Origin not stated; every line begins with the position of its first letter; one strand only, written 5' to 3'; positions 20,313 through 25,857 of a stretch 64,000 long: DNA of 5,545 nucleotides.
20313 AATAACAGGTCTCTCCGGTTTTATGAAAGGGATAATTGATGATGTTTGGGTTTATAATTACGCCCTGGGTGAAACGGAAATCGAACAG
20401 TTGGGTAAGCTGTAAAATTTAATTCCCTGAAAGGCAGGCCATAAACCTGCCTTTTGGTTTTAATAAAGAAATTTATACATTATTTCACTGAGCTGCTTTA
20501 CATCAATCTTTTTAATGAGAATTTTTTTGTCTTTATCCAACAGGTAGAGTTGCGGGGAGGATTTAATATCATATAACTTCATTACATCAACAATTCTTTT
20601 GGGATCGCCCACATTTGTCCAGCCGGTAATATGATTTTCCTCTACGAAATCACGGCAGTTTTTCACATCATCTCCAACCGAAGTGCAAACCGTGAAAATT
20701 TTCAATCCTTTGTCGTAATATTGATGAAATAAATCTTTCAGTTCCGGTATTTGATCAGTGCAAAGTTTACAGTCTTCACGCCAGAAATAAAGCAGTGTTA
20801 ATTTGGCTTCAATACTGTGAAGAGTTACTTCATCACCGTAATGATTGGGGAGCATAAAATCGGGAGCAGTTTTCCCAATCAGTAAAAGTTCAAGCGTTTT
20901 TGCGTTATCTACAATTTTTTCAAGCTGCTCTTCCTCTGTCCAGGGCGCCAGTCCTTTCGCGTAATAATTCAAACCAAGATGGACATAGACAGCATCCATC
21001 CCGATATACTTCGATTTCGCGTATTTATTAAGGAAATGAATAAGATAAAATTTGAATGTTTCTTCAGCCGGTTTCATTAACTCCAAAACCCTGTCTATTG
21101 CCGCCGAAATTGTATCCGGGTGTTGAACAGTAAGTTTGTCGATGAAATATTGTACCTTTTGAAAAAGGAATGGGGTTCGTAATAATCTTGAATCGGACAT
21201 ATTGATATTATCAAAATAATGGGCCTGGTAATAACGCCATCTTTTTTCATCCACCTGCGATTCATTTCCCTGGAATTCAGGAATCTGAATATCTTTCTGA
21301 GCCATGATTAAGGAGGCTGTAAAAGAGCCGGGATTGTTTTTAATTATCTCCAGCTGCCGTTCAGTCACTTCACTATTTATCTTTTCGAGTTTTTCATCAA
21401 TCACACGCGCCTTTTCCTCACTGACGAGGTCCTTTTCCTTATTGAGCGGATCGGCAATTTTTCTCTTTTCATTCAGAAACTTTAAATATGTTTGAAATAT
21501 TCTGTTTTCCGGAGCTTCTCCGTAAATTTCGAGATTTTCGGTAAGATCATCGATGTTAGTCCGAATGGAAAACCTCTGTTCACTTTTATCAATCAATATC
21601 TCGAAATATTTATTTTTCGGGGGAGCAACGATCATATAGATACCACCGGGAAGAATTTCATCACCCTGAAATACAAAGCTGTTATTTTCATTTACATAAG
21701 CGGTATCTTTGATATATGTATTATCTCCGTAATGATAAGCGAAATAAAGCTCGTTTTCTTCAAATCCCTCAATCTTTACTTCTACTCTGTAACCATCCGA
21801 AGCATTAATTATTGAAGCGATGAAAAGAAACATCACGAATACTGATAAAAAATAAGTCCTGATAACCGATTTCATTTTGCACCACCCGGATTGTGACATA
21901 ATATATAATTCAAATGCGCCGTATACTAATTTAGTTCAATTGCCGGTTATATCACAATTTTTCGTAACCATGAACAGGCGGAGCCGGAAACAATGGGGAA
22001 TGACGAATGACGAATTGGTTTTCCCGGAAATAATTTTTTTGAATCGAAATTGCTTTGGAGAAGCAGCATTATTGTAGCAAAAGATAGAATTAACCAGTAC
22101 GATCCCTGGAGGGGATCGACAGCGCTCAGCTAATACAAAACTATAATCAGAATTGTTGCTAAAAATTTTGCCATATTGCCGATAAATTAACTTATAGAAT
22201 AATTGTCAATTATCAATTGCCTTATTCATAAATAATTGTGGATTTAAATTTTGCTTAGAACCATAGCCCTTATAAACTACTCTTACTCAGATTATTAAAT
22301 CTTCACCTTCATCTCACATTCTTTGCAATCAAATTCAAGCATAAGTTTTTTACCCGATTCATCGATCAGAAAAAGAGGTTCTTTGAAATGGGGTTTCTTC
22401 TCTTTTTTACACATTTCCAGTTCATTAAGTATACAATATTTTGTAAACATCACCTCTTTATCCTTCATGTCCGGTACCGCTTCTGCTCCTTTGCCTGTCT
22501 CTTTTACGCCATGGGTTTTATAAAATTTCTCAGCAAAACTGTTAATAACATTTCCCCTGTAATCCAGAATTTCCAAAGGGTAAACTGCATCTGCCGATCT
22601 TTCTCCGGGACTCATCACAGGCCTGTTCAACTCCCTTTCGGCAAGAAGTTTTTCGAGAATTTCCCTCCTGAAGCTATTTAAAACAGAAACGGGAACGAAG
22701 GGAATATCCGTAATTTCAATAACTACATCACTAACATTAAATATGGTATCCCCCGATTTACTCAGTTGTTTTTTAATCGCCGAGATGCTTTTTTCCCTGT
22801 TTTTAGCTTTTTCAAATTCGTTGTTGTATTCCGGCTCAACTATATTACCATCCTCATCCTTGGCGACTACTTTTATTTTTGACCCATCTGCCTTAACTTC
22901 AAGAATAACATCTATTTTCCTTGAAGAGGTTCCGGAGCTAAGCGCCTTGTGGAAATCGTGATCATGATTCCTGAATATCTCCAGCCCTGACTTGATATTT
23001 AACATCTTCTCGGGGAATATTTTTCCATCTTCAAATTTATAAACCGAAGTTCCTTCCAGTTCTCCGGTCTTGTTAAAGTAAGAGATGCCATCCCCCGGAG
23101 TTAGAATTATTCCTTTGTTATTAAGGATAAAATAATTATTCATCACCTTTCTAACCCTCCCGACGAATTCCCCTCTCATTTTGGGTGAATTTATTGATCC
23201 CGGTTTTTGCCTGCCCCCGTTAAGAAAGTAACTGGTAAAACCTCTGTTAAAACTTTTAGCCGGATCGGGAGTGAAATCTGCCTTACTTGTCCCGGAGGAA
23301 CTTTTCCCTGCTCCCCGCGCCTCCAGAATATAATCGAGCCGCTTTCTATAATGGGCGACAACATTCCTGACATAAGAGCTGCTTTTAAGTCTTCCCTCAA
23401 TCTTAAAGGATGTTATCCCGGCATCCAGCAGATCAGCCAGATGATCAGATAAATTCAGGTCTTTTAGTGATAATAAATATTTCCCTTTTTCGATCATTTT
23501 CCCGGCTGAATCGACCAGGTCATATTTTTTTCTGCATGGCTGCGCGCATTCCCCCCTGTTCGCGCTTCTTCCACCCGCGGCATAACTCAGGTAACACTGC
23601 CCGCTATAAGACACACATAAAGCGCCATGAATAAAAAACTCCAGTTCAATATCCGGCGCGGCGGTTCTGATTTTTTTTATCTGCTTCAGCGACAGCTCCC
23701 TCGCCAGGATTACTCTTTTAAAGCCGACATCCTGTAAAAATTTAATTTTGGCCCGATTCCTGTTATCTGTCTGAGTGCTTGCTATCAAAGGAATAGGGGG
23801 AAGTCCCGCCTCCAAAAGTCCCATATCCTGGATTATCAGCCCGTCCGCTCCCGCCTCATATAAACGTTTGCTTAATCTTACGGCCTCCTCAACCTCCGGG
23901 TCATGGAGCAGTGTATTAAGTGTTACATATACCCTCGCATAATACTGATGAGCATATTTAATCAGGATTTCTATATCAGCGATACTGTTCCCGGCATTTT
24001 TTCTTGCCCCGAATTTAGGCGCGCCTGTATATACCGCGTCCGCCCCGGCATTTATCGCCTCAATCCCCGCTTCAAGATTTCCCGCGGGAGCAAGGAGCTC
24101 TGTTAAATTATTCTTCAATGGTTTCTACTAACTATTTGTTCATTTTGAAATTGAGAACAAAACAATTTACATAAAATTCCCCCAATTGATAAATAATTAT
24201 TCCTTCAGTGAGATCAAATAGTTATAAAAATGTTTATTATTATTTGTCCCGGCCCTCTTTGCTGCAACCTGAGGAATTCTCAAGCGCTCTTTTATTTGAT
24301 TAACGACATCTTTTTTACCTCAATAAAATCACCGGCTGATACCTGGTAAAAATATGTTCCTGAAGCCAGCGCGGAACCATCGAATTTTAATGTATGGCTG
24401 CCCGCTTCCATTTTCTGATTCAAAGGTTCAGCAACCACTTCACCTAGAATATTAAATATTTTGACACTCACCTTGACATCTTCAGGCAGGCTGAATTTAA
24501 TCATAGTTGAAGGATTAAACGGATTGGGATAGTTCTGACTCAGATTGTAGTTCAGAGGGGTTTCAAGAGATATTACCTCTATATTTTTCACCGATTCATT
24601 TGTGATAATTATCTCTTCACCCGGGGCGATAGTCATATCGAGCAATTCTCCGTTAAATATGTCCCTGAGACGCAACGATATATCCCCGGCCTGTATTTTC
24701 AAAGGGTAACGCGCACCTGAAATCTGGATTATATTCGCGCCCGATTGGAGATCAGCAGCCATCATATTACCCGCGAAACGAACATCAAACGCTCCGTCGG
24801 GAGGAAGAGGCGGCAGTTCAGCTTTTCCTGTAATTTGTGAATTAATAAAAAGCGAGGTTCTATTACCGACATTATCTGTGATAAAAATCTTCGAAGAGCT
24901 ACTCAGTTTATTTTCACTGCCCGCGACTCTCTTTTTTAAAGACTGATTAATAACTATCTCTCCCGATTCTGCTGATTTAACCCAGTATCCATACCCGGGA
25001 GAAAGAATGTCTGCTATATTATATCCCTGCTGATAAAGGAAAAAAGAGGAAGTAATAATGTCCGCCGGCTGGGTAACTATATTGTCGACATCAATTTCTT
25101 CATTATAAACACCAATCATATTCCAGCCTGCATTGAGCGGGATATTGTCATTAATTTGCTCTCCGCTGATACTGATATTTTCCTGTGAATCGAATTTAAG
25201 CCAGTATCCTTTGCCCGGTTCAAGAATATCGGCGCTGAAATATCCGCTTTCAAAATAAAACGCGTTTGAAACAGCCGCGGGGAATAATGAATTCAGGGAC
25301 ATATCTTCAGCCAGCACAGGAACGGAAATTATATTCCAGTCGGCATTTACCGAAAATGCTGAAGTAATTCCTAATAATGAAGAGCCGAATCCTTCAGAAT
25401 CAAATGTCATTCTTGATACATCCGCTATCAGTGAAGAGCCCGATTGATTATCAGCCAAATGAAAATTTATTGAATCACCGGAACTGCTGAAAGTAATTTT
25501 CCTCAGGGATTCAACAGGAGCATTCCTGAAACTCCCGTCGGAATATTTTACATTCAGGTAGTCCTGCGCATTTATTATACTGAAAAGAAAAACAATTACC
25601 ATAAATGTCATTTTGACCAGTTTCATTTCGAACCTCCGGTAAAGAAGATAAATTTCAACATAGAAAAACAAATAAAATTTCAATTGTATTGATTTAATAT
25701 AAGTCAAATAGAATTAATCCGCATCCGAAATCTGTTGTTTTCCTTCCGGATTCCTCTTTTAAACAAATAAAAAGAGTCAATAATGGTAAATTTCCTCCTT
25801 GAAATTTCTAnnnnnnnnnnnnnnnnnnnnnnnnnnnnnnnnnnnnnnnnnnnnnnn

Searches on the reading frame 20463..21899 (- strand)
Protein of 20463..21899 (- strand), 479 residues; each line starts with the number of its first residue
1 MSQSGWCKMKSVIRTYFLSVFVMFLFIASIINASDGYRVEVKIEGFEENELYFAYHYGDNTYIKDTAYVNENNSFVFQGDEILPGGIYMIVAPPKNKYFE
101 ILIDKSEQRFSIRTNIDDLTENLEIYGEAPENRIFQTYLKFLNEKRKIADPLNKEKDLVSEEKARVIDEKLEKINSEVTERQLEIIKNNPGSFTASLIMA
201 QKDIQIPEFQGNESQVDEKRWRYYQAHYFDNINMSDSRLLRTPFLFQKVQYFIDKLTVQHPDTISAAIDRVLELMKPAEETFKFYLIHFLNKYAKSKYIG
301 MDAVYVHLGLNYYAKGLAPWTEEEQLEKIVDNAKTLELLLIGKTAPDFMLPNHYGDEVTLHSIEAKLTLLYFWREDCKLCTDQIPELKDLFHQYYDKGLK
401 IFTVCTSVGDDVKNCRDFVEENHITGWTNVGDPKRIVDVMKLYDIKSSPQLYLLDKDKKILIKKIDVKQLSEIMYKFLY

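Call 51: search_protein_families(library=pfam, proteins=[window:20463-21899:-], max_evalue=0.00001)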
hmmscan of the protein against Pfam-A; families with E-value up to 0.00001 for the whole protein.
window:20463-21899:- (479 aa): 5 families
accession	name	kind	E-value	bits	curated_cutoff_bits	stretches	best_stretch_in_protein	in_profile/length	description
PF00578.27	AhpC-TSA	-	1.6e-18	67.3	26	1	341-460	1-121/124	AhpC/TSA family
PF13905.12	Thioredoxin_8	-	1.6e-11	44.8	27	1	366-460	2-94/94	Thioredoxin-like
PF17127.10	DUF5106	-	5.4e-10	40.3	28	1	217-332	30-144/151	Domain of unknown function (DUF5106)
PF08534.16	Redoxin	-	6.6e-08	32.9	26.6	1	342-463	3-131/148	Redoxin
PF14289.11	DUF4369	-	4.1e-07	30.9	25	1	37-115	1-77/91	Domain of unknown function (DUF4369)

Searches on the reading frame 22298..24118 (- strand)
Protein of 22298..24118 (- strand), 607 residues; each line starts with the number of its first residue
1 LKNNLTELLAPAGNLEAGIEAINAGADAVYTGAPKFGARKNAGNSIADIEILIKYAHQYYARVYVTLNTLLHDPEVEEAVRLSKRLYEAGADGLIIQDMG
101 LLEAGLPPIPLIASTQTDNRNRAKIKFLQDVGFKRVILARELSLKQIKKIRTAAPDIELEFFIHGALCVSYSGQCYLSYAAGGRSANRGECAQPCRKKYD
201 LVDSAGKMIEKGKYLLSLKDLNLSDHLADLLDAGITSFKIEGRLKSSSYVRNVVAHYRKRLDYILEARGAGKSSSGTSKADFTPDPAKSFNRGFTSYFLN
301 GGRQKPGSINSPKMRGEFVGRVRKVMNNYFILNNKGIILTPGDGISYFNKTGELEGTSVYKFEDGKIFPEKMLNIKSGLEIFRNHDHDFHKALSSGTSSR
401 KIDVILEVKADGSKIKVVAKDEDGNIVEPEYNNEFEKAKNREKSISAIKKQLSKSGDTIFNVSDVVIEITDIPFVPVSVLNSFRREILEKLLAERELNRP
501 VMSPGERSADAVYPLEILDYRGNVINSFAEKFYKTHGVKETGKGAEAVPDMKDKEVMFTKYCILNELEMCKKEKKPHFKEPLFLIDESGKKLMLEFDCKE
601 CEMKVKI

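Call 51: search_protein_families(library=pfam, proteins=[window:22298-24118:-], max_evalue=0.00001)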
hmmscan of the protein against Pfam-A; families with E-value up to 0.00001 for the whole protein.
window:22298-24118:- (607 aa): 2 families
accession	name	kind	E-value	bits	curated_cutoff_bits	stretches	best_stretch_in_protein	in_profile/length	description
PF01136.24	Peptidase_U32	-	3.8e-76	255.9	22.4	1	77-303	2-231/233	Peptidase family U32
PF12392.13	DUF3656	-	7e-23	81.8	22.1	1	381-495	1-108/109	Collagenase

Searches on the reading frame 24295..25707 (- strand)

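Call 51: search_protein_families(library=pfam, proteins=[window:24295-25707:-], max_evalue=0.00001)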
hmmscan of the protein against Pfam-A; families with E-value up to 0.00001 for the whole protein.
window:24295-25707:- (471 aa): 1 family
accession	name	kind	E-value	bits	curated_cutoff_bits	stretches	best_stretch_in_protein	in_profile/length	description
PF18962.6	Por_Secre_tail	-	1.6e-11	44.7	27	1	393-467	2-73/75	Secretion system C-terminal sorting domain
